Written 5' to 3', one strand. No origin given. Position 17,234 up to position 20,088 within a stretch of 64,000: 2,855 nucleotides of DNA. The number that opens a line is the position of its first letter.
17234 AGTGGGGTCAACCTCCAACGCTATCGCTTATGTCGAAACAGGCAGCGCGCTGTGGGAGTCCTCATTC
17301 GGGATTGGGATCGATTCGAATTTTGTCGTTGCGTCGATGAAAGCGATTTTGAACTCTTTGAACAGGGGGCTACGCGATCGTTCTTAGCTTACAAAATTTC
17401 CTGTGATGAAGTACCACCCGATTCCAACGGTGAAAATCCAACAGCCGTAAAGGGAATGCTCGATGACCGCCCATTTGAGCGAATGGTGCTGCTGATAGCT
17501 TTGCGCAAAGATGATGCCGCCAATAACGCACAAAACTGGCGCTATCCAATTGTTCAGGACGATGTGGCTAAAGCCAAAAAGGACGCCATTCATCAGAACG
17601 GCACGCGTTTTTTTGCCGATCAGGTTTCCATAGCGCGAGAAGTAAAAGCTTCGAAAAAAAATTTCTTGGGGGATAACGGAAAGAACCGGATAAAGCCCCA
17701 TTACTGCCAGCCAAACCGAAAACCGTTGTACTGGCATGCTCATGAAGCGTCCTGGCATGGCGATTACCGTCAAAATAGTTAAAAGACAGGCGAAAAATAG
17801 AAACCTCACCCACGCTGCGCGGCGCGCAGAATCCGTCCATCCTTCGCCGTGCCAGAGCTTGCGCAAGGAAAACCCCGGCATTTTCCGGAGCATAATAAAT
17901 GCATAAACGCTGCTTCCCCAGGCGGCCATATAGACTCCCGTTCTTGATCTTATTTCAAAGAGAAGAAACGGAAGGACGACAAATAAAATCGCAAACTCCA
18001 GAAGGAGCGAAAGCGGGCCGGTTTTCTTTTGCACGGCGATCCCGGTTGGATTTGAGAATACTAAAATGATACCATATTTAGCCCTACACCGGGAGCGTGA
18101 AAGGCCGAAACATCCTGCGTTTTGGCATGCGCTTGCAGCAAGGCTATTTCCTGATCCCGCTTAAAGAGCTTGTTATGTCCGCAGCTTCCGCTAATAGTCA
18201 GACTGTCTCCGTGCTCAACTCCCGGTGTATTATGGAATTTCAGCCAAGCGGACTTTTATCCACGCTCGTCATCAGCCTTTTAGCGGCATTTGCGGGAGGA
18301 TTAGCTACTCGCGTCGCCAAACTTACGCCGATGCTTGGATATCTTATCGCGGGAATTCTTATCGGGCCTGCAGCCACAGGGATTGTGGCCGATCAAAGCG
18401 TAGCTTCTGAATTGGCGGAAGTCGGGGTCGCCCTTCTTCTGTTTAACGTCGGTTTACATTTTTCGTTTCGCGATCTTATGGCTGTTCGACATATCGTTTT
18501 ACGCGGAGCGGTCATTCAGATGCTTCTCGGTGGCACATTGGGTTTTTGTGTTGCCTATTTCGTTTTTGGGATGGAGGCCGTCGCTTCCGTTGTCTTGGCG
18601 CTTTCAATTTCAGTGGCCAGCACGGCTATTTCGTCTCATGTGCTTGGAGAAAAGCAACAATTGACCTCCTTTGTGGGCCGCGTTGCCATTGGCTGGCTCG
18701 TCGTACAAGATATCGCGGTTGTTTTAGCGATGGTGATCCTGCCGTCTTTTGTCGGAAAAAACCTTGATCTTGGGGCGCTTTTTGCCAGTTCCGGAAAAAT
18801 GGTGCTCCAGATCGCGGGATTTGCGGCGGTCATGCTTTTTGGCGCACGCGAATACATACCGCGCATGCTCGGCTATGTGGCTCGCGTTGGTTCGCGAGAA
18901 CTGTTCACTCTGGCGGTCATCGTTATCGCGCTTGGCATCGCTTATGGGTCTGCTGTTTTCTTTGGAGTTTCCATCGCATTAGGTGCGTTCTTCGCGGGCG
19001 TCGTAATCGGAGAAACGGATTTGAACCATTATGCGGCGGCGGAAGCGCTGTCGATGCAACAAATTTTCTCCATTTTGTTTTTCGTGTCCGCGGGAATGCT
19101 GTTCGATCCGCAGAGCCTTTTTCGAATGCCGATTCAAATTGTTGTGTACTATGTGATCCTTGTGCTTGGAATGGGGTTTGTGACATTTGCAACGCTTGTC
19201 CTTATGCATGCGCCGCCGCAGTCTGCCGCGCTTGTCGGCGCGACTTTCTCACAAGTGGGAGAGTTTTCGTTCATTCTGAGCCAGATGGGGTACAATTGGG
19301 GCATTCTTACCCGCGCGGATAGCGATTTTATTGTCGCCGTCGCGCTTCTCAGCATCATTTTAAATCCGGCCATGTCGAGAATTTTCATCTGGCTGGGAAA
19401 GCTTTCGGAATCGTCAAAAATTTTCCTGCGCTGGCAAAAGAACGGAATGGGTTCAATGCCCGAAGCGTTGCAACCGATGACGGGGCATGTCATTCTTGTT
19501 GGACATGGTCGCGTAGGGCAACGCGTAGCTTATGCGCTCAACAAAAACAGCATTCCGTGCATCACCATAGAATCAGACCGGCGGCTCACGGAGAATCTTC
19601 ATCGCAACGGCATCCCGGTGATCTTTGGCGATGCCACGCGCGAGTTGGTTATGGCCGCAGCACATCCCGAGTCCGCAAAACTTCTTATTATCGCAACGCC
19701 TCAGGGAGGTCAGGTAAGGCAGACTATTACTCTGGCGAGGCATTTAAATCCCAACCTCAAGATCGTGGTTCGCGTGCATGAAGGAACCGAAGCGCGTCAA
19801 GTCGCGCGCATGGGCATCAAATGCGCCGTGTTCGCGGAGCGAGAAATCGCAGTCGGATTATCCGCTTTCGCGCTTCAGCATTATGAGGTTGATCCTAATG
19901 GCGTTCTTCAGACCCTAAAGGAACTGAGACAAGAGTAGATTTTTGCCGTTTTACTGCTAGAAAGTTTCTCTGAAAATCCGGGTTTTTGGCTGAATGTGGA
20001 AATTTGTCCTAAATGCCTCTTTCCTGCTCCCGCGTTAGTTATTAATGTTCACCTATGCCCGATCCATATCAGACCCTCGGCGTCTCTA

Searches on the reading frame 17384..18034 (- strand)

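Call 52: search_protein_families(library=pfam, proteins=[window:17384-18034:-], max_evalue=0.00001)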
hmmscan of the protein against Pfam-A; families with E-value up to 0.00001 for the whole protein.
window:17384-18034:- (216 aa): 1 family
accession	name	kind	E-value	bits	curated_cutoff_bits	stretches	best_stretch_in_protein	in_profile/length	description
PF02517.21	Rce1-like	-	9.3e-11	42.3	22.4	1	108-196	4-90/93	Type II CAAX prenyl endopeptidase Rce1-like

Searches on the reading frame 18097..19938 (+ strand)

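Call 52: search_protein_families(library=pfam, proteins=[window:18097-19938:+], max_evalue=0.00001)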
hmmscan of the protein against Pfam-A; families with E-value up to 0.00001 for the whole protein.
window:18097-19938:+ (613 aa): 2 families
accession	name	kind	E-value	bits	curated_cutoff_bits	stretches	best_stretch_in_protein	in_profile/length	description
PF00999.27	Na_H_Exchanger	-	4.3e-47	161.2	26.2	1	62-425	3-367/375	Sodium/hydrogen exchanger, transmembrane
PF02254.24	TrkA_N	-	1.8e-22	80.3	23.8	1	465-577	1-113/116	TrkA-N domain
